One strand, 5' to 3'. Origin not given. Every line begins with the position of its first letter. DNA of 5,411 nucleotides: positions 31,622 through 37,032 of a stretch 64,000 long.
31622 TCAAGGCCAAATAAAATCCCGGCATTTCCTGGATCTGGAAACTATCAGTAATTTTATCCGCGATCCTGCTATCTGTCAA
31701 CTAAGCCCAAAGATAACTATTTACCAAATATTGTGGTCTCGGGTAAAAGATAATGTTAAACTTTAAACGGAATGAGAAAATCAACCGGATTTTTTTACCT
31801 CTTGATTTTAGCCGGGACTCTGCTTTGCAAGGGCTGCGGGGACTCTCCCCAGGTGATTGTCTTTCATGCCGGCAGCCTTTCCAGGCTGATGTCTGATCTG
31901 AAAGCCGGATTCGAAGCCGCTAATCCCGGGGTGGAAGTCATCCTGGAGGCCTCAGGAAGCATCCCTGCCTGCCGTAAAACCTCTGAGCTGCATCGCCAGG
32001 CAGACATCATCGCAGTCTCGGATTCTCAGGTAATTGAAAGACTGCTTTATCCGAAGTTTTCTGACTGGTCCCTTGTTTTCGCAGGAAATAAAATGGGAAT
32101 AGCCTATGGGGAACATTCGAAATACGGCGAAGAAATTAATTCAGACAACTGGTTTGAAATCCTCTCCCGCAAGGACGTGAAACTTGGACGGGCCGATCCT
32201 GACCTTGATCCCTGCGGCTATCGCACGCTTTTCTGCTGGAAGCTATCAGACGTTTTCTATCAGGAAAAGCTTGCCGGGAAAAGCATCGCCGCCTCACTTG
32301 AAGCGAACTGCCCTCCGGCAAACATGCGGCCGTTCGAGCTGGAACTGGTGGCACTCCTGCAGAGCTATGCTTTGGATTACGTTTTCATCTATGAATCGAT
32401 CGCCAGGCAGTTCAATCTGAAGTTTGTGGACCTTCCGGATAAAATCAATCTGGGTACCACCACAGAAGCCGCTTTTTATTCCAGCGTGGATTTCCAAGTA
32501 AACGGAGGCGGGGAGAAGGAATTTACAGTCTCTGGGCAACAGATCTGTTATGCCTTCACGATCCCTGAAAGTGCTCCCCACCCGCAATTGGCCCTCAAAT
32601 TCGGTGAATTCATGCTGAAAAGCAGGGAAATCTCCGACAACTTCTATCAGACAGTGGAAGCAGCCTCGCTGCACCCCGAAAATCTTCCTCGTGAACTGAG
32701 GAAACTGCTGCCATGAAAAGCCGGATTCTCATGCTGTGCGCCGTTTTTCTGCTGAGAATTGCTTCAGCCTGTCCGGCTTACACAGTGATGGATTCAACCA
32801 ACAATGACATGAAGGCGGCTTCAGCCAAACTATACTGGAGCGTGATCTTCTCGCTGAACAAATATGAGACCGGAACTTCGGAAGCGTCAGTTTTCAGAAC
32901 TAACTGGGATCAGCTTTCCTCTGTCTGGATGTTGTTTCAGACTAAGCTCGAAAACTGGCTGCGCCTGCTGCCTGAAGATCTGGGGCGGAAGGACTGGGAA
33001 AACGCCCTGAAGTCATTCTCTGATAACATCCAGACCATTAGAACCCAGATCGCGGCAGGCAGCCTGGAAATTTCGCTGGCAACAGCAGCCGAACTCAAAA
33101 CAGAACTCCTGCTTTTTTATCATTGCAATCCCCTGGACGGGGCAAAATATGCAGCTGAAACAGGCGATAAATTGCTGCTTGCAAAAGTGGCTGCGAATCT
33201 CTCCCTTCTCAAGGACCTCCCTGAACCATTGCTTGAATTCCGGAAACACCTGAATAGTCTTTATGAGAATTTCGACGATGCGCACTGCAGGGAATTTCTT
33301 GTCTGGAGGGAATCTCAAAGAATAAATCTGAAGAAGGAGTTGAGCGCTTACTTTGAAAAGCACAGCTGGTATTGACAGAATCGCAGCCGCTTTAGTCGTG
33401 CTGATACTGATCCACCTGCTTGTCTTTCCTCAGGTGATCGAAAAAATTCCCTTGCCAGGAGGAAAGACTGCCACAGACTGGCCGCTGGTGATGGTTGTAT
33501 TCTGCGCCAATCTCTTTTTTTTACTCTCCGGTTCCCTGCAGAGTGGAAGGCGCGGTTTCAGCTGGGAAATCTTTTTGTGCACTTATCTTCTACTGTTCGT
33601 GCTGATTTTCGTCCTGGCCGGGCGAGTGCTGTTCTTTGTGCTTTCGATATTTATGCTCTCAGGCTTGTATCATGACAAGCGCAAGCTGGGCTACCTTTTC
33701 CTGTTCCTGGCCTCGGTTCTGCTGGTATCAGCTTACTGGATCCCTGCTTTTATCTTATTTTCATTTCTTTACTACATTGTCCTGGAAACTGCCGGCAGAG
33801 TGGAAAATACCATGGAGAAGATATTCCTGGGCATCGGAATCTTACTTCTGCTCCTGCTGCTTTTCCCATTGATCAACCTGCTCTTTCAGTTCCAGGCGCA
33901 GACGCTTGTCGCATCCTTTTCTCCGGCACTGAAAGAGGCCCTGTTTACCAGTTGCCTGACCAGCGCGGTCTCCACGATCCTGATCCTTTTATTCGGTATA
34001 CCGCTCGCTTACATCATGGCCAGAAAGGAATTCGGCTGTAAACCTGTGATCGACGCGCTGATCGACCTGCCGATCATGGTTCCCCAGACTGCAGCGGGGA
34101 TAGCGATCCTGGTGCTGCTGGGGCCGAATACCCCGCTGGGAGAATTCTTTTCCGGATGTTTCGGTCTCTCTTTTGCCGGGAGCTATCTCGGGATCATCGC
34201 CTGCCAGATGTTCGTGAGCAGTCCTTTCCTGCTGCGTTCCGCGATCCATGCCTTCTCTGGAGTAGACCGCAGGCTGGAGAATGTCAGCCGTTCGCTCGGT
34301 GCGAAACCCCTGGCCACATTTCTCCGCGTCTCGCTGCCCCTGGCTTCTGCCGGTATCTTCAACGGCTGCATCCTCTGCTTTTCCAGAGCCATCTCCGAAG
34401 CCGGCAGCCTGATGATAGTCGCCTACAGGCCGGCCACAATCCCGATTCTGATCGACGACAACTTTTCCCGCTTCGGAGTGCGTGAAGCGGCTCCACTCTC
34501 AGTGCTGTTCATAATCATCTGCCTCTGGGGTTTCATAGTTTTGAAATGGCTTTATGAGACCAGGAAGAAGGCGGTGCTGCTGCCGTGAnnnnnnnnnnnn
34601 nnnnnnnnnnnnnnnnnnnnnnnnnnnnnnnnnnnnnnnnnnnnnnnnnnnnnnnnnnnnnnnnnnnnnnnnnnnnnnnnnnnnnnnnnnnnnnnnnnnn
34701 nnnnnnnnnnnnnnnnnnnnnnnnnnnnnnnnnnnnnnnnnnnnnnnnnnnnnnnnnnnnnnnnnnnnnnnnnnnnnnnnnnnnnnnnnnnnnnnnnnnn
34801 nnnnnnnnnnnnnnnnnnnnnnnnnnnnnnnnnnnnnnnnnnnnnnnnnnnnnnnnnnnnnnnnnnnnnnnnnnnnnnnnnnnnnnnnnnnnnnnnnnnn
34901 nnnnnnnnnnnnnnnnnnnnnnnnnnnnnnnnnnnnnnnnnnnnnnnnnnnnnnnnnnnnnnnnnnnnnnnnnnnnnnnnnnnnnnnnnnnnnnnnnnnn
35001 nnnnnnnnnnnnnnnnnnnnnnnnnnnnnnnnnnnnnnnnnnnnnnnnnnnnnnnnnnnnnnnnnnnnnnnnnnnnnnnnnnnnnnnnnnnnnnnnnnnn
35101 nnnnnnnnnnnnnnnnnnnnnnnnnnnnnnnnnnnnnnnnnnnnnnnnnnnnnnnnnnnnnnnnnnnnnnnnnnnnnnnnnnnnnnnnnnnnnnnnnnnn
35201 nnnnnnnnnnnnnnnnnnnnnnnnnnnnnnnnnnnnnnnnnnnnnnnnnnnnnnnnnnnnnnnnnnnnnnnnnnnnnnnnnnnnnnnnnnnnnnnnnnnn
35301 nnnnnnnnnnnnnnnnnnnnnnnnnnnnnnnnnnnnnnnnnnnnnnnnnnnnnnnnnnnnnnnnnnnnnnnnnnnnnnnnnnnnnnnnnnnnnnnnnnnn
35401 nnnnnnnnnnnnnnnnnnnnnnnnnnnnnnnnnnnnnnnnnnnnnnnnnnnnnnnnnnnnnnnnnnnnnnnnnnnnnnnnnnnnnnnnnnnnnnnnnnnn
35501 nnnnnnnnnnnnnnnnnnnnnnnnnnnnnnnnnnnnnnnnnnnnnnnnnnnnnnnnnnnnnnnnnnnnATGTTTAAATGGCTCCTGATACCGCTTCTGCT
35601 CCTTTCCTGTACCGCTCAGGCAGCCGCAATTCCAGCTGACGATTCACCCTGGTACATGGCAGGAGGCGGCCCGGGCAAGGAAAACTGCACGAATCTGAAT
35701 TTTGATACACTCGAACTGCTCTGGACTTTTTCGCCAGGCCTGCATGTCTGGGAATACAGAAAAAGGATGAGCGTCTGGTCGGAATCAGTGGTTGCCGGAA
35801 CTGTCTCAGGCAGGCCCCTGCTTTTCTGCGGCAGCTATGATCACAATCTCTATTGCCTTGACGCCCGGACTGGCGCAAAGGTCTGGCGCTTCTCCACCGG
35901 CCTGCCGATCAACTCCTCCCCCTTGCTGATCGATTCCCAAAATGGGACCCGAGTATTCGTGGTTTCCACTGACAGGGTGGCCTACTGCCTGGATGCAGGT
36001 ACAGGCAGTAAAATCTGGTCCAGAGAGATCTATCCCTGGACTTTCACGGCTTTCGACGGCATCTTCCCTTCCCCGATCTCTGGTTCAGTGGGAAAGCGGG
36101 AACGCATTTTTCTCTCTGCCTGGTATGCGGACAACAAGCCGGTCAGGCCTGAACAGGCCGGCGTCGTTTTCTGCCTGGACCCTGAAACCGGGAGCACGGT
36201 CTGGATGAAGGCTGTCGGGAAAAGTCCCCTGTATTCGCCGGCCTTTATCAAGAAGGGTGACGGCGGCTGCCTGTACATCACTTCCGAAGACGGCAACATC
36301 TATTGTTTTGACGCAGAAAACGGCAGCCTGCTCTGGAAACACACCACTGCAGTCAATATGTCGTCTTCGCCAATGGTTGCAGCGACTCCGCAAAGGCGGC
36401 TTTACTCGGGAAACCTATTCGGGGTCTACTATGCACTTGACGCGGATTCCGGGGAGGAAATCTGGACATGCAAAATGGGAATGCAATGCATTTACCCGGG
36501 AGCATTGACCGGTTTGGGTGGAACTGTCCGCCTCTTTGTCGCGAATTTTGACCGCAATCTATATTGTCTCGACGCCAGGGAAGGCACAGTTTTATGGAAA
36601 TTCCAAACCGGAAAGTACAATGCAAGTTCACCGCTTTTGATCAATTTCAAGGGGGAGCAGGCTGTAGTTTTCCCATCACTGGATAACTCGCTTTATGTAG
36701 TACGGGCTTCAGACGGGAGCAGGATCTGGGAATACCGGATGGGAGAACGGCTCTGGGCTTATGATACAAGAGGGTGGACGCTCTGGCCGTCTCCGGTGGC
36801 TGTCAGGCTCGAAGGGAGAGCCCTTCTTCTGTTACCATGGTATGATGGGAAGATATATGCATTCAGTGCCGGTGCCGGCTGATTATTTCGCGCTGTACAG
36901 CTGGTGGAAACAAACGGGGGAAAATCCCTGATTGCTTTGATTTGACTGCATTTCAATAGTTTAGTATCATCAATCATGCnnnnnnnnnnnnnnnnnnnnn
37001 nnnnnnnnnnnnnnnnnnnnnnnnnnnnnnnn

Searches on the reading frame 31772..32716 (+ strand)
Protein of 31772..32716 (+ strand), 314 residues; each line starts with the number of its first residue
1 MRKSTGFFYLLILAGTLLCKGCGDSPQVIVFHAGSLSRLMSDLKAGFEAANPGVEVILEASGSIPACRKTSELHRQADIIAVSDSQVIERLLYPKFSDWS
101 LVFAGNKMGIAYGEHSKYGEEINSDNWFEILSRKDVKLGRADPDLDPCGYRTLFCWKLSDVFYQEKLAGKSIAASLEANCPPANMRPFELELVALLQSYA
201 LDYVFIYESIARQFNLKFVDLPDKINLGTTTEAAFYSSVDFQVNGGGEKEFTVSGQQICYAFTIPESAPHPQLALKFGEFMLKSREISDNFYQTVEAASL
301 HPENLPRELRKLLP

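Call 8: search_protein_families(library=pfam, proteins=[window:31772-32716:+], max_evalue=0.01)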
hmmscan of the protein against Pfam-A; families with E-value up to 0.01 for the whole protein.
window:31772-32716:+ (314 aa): 2 families
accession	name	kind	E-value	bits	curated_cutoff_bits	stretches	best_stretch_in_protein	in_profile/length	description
PF13531.11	SBP_bac_11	-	1e-20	74.9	25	1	30-282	3-213/227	Bacterial extracellular solute-binding protein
PF01547.30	SBP_bac_1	-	0.0034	17.9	26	0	192-283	221-302/307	Bacterial extracellular solute-binding protein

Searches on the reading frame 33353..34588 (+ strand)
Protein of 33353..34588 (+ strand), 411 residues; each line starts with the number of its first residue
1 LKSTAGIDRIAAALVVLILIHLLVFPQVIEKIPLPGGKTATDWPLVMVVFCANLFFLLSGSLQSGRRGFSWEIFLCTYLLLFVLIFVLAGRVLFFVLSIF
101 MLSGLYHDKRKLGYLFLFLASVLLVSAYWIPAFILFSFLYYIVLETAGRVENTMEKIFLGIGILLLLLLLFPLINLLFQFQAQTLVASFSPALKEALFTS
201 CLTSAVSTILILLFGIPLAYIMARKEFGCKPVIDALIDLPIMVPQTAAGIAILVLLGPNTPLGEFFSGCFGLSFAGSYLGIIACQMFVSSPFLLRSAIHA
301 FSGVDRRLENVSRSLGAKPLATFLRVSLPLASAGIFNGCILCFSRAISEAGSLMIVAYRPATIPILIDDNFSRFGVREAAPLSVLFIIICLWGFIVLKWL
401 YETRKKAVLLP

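Call 58: search_protein_families(library=pfam, proteins=[window:33353-34588:+], max_evalue=0.001)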
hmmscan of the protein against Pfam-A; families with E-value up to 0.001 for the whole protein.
window:33353-34588:+ (411 aa): 1 family
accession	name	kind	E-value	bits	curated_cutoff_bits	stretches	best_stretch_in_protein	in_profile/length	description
PF00528.27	BPD_transp_1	-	1.4e-09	38.4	26.4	1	215-399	1-173/184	Binding-protein-dependent transport system inner membrane component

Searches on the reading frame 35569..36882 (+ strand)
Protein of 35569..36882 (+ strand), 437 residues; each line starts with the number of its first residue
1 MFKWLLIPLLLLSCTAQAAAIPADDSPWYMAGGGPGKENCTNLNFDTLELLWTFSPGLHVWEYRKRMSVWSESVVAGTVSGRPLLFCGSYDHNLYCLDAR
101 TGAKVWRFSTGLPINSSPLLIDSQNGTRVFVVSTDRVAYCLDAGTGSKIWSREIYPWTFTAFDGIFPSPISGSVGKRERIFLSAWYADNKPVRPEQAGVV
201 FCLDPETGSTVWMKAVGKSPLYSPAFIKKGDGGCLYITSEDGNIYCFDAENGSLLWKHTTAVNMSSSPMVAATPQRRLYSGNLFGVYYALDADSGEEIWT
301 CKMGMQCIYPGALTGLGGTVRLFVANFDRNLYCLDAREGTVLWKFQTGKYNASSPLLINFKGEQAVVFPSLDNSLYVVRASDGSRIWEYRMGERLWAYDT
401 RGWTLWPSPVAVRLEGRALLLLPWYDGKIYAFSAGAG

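Call 25: search_protein_families(library=ncbifam, proteins=[window:35569-36882:+], max_evalue=0.1)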
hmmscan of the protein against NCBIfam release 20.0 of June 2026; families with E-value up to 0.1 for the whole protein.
window:35569-36882:+ (437 aa): 8 families
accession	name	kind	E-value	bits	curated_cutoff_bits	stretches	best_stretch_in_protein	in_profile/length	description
TIGR03300.1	assembly_YfgL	equivalog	5.7e-28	97.7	285.2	3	276-391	66-173/377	outer membrane protein assembly factor BamB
TIGR04528.1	acido_non_PQQ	subfamily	4.8e-23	81.7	650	3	287-376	403-489/493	acido-empty-quinoprotein group A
NF053615.1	SerThrKinAfsKStmc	equivalog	1.4e-22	80.2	1300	2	199-388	584-769/809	protein serine/threonine kinase AfsK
TIGR03075.1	PQQ_enz_alc_DH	subfamily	1.7e-21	76.5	480.05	3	282-367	441-523/530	PQQ-dependent dehydrogenase, methanol/ethanol family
NF008351.0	PRK11138.1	equivalog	8.7e-19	67.3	423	3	187-303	68-188/394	outer membrane protein assembly factor BamB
TIGR03074.1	PQQ_membr_DH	subfamily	3.5e-07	28.4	832.65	0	84-113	216-244/783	membrane-bound PQQ-dependent dehydrogenase, glucose/quinate/shikimate family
NF041516.1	PA2928_fam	subfamily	9.4e-07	28.5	70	0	288-346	72-128/376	PA2928 family protein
NF040673.1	PLuB_PQQ_rpt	exception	0.00071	18.6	250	0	317-353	297-333/395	PLuB system PQQ-binding repeat protein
